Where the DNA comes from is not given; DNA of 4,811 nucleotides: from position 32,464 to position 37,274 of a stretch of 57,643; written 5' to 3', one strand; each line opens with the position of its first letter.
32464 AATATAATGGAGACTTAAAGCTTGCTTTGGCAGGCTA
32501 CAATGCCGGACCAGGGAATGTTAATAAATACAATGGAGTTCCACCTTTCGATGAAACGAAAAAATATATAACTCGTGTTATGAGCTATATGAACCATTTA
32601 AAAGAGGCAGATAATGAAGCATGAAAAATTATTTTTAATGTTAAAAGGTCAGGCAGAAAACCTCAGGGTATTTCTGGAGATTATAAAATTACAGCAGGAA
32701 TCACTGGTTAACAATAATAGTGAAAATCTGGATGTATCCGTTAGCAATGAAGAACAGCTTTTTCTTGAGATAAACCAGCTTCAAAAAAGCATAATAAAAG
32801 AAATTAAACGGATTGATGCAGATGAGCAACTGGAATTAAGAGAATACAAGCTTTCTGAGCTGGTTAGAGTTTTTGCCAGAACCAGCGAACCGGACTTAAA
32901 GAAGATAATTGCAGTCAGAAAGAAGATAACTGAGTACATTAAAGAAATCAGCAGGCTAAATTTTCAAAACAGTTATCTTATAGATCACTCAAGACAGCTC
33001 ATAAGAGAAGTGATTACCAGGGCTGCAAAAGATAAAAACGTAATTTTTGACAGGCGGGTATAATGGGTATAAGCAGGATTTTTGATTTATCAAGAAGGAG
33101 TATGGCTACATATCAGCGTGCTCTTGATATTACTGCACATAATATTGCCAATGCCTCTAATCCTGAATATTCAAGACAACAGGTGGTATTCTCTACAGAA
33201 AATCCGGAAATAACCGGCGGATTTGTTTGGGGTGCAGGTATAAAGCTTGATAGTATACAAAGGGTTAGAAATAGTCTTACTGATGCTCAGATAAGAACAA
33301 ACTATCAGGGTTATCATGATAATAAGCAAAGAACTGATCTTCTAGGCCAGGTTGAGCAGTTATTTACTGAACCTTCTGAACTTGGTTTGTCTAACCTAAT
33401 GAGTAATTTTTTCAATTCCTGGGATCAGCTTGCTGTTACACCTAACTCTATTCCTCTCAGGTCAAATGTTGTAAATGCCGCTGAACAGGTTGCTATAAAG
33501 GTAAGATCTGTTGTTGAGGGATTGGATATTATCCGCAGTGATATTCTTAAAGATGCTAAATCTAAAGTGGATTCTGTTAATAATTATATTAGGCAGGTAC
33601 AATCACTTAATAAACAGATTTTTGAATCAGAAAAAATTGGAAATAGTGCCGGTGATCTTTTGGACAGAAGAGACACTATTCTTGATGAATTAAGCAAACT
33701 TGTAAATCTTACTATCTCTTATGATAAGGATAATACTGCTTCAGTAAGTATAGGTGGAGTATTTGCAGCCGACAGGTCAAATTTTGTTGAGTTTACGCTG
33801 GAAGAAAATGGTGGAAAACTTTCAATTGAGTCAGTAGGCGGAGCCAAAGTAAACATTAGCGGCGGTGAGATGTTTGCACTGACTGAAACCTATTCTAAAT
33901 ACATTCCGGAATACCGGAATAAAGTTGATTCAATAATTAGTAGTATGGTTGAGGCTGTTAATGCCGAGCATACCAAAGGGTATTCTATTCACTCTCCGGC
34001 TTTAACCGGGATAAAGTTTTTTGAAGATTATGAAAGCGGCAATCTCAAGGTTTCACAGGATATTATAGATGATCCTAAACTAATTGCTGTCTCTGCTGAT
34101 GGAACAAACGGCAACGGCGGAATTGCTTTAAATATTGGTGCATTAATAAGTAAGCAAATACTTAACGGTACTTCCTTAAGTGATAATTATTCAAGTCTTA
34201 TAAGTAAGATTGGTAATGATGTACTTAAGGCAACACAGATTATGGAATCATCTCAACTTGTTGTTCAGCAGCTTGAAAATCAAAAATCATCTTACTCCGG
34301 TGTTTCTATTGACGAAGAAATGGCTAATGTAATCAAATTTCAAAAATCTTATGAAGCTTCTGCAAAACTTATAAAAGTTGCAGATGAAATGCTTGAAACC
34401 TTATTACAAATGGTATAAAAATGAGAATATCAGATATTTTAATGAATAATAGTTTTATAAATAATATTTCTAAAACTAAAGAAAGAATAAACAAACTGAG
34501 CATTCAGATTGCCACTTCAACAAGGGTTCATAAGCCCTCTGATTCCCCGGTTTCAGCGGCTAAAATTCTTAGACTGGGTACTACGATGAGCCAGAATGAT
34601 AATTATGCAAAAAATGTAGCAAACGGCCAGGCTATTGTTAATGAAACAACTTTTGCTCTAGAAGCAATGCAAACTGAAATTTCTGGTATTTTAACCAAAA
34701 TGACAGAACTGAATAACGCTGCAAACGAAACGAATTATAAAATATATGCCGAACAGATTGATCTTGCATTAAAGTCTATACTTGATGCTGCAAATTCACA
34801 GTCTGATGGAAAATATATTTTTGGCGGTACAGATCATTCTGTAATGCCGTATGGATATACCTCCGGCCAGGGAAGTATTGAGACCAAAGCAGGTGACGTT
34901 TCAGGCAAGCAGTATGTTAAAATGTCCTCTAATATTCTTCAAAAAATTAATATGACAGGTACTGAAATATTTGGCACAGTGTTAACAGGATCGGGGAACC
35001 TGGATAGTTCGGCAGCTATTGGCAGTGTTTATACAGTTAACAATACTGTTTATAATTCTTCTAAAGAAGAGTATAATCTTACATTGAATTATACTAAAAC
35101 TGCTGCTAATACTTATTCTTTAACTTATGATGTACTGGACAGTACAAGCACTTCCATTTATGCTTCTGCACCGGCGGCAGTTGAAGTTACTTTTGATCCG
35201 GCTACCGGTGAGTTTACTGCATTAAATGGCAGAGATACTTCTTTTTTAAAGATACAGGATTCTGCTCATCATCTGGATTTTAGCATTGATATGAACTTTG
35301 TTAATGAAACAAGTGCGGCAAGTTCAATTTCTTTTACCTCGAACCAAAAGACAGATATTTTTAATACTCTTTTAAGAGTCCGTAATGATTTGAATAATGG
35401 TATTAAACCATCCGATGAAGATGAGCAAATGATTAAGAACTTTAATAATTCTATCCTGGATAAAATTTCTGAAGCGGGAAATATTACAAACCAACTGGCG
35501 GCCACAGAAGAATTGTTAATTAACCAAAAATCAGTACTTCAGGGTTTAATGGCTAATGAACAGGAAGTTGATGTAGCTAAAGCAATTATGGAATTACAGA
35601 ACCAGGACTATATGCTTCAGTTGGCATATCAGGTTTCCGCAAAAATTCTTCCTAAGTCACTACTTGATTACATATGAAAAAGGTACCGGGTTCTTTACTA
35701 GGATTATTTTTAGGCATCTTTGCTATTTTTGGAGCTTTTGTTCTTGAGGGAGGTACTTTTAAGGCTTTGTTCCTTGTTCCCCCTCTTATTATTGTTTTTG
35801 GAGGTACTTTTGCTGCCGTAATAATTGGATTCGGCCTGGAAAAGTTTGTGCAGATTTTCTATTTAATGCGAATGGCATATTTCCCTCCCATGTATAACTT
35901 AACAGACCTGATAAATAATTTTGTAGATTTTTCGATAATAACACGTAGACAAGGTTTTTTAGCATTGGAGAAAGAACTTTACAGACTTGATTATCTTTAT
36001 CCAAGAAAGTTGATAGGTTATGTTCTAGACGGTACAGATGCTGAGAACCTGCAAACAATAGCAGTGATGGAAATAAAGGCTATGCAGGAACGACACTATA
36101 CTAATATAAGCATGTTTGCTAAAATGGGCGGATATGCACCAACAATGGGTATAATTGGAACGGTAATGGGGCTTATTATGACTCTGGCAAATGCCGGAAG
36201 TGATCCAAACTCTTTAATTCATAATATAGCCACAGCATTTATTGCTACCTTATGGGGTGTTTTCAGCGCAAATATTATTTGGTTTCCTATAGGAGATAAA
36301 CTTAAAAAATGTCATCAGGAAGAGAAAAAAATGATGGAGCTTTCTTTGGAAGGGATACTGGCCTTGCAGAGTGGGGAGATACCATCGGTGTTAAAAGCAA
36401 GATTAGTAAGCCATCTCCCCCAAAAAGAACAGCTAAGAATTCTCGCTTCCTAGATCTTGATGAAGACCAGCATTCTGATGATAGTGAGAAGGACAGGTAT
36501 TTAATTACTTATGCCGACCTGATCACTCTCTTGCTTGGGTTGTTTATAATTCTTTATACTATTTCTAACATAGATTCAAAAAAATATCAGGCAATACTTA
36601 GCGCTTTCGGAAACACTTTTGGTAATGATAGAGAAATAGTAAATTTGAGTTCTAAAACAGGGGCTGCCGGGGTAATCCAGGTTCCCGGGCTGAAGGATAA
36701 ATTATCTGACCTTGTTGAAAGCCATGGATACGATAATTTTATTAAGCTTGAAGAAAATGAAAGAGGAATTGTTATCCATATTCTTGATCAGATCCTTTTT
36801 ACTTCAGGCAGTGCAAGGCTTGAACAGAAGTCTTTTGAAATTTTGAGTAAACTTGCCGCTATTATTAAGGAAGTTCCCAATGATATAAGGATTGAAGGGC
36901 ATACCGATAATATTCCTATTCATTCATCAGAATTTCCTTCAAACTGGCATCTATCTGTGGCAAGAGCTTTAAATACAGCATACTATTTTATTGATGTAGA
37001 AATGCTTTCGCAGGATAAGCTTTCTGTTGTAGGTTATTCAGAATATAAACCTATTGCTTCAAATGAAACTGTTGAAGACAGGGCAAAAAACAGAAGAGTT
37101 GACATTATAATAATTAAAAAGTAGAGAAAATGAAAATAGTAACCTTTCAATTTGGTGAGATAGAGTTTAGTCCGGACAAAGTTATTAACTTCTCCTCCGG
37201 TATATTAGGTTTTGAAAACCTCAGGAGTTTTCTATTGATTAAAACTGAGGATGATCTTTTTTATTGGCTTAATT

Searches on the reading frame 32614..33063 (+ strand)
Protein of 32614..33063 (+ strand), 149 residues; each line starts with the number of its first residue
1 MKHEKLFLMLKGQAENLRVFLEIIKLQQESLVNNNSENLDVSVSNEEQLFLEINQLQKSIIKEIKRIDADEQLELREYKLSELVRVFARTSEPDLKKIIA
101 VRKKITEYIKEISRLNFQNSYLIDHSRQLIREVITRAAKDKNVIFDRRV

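Call 94: search_protein_families(library=pfam, proteins=[window:32614-33063:+])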
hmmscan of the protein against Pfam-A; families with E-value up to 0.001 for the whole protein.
window:32614-33063:+ (149 aa): 1 family
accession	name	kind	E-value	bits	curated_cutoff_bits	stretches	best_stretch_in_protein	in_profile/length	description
PF05130.17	FlgN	-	9.5e-09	36.3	30.5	1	1-134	1-126/147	FlgN protein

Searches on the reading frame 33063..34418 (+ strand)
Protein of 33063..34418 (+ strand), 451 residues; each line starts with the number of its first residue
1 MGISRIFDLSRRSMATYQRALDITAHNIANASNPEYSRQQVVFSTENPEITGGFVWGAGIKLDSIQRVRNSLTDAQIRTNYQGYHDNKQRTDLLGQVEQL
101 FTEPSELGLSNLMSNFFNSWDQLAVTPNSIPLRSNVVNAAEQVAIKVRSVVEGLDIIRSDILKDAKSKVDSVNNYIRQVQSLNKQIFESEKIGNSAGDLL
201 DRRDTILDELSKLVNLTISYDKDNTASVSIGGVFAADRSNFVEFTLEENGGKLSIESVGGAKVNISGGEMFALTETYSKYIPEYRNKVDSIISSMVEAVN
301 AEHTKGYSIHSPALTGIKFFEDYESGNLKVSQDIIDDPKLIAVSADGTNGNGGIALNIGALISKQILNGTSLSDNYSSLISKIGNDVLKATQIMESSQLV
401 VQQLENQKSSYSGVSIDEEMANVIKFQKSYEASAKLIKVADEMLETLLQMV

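Call 94: search_protein_families(library=pfam, proteins=[window:33063-34418:+])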
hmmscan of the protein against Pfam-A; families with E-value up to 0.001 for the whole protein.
window:33063-34418:+ (451 aa): 2 families
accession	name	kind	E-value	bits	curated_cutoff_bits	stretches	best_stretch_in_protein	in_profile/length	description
PF22638.1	FlgK_D1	-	9.5e-48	163.2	28.6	1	94-320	1-233/233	Flagellar hook-associated protein FlgK helical domain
PF06429.18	Flg_bbr_C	-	1.5e-14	53.7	23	1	411-450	7-46/46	Flagellar basal body rod FlgEFG protein C-terminal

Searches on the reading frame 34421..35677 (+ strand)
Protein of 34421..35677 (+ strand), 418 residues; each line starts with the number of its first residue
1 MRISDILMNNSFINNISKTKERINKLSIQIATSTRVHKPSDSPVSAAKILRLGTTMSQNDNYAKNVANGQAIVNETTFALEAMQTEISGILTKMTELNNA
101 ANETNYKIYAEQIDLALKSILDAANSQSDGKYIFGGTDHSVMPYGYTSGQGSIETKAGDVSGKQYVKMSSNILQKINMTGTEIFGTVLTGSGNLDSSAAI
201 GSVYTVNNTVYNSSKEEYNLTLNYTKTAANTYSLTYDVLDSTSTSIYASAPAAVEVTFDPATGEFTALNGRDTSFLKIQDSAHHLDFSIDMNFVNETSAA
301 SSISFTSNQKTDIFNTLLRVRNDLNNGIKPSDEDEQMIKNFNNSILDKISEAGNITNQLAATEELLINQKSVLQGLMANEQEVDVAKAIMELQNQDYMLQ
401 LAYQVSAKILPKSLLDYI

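Call 94: search_protein_families(library=pfam, proteins=[window:34421-35677:+])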
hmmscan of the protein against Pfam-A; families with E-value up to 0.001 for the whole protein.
window:34421-35677:+ (418 aa): 1 family
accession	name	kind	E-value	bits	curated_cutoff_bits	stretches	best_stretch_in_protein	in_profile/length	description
PF00669.25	Flagellin_N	-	6.5e-06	26.7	26.6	1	4-137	2-137/139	Bacterial flagellin N-terminal helical region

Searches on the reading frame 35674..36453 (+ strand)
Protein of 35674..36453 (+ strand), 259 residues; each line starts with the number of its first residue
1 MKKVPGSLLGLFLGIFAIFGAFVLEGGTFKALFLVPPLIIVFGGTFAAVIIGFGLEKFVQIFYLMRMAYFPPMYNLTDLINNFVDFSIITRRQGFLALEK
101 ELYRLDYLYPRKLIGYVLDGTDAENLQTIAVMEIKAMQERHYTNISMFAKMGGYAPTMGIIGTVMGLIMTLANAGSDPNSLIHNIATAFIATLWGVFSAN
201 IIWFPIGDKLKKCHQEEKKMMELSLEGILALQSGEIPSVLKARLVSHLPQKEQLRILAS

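Call 94: search_protein_families(library=pfam, proteins=[window:35674-36453:+])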
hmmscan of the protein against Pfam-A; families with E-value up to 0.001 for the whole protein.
window:35674-36453:+ (259 aa): 2 families
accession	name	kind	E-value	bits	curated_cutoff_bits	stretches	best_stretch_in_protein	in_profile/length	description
PF01618.21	MotA_ExbB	-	2.1e-25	89.4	22.9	1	118-222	19-126/127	MotA/TolQ/ExbB proton channel family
PF20560.3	MotA_N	-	1.7e-05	25.4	27.3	1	9-74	2-68/91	Motility protein A N-terminal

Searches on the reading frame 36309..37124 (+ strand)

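Call 94: search_protein_families(library=pfam, proteins=[window:36309-37124:+])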
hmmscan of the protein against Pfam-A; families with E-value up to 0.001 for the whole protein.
window:36309-37124:+ (271 aa): 2 families
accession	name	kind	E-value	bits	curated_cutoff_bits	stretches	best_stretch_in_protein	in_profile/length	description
PF00691.25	OmpA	-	2.3e-17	63.6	27.2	1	163-262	1-98/98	OmpA family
PF13677.11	MotB_plug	-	2.8e-16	59.3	24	1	55-104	9-58/58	Membrane MotB of proton-channel complex MotA/MotB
